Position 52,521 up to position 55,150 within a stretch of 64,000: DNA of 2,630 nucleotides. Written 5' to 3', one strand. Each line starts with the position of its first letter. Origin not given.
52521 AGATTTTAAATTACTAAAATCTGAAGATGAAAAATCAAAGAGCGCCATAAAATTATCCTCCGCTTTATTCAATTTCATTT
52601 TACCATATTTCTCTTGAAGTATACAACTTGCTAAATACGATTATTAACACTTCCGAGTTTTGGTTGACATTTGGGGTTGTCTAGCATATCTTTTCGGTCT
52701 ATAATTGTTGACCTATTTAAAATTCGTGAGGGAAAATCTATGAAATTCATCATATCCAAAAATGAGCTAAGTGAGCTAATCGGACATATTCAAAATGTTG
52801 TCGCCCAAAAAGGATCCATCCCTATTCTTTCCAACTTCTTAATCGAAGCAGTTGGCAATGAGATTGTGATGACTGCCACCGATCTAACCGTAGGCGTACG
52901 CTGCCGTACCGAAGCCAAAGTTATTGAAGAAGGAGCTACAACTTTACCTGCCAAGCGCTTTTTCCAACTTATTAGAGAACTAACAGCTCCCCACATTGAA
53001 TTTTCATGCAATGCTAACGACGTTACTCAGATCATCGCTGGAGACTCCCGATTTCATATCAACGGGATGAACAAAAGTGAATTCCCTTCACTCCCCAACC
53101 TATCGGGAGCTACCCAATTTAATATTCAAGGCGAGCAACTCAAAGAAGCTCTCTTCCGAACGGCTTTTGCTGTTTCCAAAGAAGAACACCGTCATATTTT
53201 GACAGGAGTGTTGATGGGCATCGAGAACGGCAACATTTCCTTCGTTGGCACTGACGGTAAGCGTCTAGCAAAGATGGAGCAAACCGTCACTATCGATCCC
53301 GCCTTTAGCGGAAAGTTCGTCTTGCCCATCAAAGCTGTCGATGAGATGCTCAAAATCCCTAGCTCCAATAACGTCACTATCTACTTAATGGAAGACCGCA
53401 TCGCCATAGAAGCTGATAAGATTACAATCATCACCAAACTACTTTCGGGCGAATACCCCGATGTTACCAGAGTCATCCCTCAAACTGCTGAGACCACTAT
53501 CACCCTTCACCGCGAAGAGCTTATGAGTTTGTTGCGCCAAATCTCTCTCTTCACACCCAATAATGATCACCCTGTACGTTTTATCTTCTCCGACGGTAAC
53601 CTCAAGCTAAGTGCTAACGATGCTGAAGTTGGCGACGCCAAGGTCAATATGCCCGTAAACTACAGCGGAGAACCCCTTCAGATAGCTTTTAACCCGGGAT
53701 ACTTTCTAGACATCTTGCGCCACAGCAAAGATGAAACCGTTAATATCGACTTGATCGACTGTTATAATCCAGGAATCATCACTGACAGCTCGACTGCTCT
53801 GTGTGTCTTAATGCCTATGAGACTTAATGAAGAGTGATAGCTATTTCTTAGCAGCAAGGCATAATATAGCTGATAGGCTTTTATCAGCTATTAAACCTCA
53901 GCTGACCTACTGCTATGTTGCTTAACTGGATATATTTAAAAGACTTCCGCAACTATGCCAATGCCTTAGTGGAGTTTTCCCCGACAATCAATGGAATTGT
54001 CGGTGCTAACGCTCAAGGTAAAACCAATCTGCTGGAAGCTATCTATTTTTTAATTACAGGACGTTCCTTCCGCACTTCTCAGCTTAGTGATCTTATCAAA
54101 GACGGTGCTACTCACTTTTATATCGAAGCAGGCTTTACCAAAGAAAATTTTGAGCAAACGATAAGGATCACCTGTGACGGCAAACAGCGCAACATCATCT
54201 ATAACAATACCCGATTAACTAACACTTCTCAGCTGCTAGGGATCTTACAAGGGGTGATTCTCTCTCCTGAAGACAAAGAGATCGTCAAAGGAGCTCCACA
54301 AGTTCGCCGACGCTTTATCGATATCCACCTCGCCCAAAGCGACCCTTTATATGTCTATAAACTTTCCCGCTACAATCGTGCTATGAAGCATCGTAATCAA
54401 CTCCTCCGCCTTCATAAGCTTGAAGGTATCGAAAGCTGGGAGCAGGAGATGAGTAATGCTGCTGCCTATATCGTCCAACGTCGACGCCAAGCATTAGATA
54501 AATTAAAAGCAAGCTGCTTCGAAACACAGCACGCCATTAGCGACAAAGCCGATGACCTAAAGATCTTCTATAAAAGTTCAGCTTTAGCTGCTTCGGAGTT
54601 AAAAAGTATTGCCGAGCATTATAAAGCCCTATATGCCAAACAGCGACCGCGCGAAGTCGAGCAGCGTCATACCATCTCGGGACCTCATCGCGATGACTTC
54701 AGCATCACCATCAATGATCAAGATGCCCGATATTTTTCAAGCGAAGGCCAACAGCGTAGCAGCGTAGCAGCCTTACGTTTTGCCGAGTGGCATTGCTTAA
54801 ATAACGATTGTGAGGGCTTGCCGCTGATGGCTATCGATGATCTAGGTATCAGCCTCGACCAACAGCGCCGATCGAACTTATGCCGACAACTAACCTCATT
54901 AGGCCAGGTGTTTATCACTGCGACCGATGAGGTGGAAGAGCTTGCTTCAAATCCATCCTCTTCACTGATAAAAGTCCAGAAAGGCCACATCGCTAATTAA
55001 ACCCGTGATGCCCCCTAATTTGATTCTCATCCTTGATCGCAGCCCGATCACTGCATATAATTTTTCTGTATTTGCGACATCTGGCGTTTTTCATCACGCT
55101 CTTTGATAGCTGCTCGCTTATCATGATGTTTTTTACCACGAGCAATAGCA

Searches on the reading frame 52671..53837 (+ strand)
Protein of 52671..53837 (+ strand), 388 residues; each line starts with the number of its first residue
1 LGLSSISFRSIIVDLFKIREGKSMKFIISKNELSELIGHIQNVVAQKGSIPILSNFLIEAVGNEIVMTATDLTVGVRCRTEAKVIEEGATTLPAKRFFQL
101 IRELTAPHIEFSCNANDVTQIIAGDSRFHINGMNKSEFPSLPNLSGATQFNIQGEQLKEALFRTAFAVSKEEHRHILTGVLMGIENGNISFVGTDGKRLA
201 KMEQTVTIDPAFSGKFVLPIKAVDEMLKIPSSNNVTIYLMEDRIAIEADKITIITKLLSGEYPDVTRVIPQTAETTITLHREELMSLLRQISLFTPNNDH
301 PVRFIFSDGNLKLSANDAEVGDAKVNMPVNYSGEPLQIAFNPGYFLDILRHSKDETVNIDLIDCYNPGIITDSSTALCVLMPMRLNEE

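Call 51: search_protein_families(library=pfam, proteins=[window:52671-53837:+], max_evalue=0.00001)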
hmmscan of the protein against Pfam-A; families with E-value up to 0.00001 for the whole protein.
window:52671-53837:+ (388 aa): 3 families
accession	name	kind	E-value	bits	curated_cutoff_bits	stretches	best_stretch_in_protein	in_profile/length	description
PF00712.24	DNA_pol3_beta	-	3e-37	127.9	24.4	2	24-142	1-120/120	DNA polymerase III beta subunit, N-terminal domain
PF02767.21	DNA_pol3_beta_2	-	1e-26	93.9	27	1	152-264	2-116/116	DNA polymerase III beta subunit, central domain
PF02768.20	DNA_pol3_beta_3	-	1.1e-20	74.1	27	1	267-384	2-121/121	DNA polymerase III beta subunit, C-terminal domain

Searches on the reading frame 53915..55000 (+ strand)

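Call 51: search_protein_families(library=pfam, proteins=[window:53915-55000:+], max_evalue=0.00001)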
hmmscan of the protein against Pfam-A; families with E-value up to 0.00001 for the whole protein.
window:53915-55000:+ (361 aa): 4 families
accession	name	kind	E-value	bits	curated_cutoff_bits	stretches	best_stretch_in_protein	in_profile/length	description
PF02463.25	SMC_N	-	2.6e-22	79.8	40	1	3-340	2-200/220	RecF/RecN/SMC N terminal domain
PF13175.12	AAA_15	-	2.4e-12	47.6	32.1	1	1-237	1-184/374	AAA ATPase domain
PF13476.12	AAA_23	-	1.3e-11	46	27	1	6-198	2-160/201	AAA domain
PF13304.12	AAA_21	-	5.9e-06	27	27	0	25-49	1-28/304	AAA domain, putative AbiEii toxin, Type IV TA system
